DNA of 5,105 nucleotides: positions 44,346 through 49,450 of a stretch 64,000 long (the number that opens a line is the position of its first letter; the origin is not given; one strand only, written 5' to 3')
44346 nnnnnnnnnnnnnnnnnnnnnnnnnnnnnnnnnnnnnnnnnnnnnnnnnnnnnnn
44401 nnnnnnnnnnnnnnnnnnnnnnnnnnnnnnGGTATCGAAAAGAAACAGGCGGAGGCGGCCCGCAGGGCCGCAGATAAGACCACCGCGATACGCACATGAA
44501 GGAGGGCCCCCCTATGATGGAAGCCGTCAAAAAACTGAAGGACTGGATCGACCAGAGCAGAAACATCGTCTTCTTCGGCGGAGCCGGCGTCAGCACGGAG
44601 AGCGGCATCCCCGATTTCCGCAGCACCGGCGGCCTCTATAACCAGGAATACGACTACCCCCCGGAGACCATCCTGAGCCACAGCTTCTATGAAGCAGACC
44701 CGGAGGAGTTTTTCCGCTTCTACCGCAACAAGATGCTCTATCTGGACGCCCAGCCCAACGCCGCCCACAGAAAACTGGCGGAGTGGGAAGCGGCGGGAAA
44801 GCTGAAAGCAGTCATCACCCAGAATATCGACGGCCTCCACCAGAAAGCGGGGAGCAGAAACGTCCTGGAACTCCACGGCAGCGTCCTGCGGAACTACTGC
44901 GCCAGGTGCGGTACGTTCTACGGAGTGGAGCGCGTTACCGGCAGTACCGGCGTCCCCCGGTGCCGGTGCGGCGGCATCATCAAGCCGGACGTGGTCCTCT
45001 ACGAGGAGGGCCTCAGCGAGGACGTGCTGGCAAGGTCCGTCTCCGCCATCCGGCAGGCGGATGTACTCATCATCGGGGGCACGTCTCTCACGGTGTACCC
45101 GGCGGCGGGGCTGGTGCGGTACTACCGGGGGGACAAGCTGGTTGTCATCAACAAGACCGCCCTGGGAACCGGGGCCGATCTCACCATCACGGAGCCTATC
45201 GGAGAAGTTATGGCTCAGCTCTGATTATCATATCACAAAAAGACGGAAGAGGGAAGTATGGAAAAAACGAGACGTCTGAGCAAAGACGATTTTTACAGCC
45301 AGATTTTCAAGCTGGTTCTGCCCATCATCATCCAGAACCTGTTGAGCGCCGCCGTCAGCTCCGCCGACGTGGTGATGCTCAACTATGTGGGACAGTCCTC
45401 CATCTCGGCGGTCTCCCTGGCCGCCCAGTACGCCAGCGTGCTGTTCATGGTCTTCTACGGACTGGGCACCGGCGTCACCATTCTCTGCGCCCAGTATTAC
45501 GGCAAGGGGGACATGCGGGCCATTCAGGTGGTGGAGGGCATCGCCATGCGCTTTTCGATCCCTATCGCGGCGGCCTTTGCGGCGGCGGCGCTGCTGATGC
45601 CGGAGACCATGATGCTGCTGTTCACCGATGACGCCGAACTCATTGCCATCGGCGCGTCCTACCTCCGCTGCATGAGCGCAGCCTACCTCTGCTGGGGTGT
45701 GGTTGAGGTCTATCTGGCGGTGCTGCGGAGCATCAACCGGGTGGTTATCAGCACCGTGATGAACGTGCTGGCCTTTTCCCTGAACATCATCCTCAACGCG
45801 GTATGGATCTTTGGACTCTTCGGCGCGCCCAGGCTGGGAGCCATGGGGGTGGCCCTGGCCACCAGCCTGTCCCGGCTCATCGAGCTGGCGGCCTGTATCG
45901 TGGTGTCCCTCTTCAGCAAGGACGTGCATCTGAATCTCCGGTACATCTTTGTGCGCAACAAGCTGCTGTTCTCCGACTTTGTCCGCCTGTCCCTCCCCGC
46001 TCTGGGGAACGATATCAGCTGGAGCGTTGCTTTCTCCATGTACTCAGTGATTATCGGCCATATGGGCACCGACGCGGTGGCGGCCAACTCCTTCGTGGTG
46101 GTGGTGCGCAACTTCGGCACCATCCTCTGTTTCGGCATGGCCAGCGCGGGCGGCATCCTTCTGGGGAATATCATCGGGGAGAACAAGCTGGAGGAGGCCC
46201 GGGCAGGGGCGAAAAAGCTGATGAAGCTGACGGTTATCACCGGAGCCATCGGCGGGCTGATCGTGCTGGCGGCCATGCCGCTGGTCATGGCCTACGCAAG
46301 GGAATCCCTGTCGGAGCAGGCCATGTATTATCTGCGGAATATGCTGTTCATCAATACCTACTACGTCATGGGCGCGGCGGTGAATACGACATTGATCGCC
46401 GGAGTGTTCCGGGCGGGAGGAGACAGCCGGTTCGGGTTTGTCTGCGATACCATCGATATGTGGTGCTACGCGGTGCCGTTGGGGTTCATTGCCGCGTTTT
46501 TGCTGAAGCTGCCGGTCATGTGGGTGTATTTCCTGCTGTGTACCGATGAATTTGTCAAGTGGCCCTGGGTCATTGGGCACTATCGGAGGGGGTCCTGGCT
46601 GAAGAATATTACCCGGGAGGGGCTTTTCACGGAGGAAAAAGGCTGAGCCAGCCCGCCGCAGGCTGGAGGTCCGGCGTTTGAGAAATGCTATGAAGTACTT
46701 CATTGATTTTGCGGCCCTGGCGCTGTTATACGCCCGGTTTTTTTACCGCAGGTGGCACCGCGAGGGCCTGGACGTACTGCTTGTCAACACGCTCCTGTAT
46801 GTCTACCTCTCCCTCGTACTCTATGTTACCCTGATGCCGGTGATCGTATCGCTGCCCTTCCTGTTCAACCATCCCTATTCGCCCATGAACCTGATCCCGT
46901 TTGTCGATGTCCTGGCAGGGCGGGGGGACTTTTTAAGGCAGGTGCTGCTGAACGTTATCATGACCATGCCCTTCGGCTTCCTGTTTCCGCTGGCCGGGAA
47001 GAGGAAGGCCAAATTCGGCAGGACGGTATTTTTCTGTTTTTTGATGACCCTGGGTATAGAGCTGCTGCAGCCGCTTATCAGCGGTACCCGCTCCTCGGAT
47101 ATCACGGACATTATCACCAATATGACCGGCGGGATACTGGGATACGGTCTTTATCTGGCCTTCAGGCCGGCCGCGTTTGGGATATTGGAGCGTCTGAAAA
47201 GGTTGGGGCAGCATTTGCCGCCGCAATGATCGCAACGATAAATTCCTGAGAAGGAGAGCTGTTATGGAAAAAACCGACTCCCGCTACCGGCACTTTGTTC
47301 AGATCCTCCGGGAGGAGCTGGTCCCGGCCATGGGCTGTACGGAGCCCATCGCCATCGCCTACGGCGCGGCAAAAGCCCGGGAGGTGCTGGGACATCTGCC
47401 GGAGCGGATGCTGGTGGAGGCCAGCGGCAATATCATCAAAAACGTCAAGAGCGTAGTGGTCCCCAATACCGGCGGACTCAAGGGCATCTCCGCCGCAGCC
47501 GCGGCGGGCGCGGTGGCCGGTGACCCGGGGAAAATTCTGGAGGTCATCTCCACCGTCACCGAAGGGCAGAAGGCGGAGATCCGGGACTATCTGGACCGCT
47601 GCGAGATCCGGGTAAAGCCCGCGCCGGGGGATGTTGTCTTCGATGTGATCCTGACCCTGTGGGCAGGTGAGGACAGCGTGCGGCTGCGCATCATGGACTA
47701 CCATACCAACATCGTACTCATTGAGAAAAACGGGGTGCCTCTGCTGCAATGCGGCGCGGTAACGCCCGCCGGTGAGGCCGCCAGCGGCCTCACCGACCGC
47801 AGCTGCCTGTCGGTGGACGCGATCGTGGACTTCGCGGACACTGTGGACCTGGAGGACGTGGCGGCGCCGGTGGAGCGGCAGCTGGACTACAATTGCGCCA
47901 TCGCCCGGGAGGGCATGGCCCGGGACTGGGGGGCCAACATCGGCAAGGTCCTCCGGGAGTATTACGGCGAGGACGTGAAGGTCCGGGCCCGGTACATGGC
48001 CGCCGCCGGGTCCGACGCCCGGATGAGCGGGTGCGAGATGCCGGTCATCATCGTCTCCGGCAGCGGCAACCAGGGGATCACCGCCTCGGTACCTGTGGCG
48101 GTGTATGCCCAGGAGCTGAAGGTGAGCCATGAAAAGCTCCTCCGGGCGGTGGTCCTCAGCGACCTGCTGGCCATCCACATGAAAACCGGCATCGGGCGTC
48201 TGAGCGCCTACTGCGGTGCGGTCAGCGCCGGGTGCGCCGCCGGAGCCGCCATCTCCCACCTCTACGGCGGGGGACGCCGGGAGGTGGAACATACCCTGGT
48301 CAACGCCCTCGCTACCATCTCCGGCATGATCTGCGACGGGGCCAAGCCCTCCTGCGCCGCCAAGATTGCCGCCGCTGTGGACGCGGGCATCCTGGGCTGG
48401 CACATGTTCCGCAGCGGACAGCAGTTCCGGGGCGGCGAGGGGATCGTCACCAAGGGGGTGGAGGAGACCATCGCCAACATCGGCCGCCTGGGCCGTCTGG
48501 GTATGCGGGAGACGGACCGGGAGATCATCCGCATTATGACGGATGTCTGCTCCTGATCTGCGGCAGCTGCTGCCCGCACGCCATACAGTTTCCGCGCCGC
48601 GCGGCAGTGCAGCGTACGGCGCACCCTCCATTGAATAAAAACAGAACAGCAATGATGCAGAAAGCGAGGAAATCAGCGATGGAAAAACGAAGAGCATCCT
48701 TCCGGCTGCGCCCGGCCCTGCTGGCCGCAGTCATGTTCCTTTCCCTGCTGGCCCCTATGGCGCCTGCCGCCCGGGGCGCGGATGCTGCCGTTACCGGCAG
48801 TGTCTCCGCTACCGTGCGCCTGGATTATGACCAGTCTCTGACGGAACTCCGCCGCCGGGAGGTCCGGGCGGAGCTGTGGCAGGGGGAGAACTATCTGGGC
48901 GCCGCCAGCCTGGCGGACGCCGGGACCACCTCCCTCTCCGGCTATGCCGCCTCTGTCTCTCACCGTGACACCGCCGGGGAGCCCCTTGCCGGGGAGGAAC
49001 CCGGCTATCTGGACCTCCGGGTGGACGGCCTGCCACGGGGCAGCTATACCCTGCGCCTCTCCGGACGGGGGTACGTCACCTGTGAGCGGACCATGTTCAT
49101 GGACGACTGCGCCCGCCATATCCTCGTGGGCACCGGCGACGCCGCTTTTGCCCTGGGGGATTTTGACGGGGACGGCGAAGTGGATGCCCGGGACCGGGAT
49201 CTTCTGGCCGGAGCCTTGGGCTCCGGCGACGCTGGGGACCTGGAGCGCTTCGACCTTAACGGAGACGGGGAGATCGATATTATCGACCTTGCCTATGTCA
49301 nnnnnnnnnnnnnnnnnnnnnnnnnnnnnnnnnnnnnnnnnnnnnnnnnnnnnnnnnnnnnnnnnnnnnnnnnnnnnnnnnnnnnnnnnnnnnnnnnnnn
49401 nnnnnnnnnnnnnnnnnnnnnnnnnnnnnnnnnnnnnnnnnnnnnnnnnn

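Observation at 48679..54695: Dockerin-bearing M60-like peptidase followed by a cohesin-like/SLH anchor: a two-gene cell-surface display unit for a putative mucinase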

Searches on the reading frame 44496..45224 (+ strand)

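Call 15: search_protein_families(library=pfam, proteins=[window:44496-45224:+], max_evalue=0.001)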
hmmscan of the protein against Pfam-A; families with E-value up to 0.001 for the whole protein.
window:44496-45224:+ (242 aa): 1 family
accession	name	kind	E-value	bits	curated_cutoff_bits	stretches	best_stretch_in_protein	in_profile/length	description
PF02146.23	SIR2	-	4.8e-50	170.4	24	1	29-202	1-180/180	Sir2 family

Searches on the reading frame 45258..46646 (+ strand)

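Call 15: search_protein_families(library=pfam, proteins=[window:45258-46646:+], max_evalue=0.001)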
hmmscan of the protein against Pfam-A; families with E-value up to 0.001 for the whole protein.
window:45258-46646:+ (462 aa): 1 family
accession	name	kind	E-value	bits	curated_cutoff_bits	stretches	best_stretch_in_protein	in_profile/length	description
PF01554.23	MatE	-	6.5e-35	120.6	24.9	2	22-181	1-160/161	MatE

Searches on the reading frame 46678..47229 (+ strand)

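Call 15: search_protein_families(library=pfam, proteins=[window:46678-47229:+], max_evalue=0.001)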
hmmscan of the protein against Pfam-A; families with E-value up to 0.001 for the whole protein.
window:46678-47229:+ (183 aa): 1 family
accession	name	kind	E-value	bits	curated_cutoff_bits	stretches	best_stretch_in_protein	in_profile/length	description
PF04892.17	VanZ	-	1.2e-22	81.3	30.1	1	41-162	2-125/126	VanZ like family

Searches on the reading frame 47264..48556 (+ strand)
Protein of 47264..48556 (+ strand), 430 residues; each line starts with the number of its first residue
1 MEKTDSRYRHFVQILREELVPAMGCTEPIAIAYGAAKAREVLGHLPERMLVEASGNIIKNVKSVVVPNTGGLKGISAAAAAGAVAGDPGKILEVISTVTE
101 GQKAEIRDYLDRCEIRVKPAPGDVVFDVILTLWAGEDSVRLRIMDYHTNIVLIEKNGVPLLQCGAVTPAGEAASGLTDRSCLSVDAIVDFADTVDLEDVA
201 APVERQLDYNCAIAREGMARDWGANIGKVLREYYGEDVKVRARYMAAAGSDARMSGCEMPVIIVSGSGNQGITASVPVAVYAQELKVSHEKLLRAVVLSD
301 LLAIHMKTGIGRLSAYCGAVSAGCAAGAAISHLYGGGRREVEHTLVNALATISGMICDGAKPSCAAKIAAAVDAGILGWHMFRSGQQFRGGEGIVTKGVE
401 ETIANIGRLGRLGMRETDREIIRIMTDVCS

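Call 15: search_protein_families(library=pfam, proteins=[window:47264-48556:+], max_evalue=0.001)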
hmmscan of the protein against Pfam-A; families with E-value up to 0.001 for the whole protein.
window:47264-48556:+ (430 aa): 1 family
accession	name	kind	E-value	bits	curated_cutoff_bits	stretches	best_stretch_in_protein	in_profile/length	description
PF03313.21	SDH_alpha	-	1.5e-60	205.6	26.4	1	92-422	4-259/260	Serine dehydratase alpha chain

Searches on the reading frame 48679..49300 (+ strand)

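Call 24: search_protein_families(library=pfam, proteins=[window:48679-49300:+], max_evalue=10)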
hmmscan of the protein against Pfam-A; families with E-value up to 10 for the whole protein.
window:48679-49300:+ (207 aa): 7 families
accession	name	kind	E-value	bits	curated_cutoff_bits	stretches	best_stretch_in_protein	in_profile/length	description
PF00404.24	Dockerin_1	-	2.6e-07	31.2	22.9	1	159-206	1-51/57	Dockerin type I domain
PF00036.39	EF-hand_1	-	0.0012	18.6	25.4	2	189-201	7-19/29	EF hand domain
PF13405.12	EF-hand_6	-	0.0051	16.9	25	2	189-205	7-23/30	EF-hand domain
PF13202.12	EF-hand_5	-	0.0056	16.6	25.9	2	188-201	5-18/25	EF hand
PF12438.13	DUF3679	-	0.065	13.4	22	1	14-34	4-24/56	Protein of unknown function (DUF3679)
PF08308.17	PEGA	-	0.11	12.9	20.8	1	113-140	27-54/71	PEGA domain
PF13517.12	FG-GAP_3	-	0.16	13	26.9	1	151-169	40-58/61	FG-GAP-like repeat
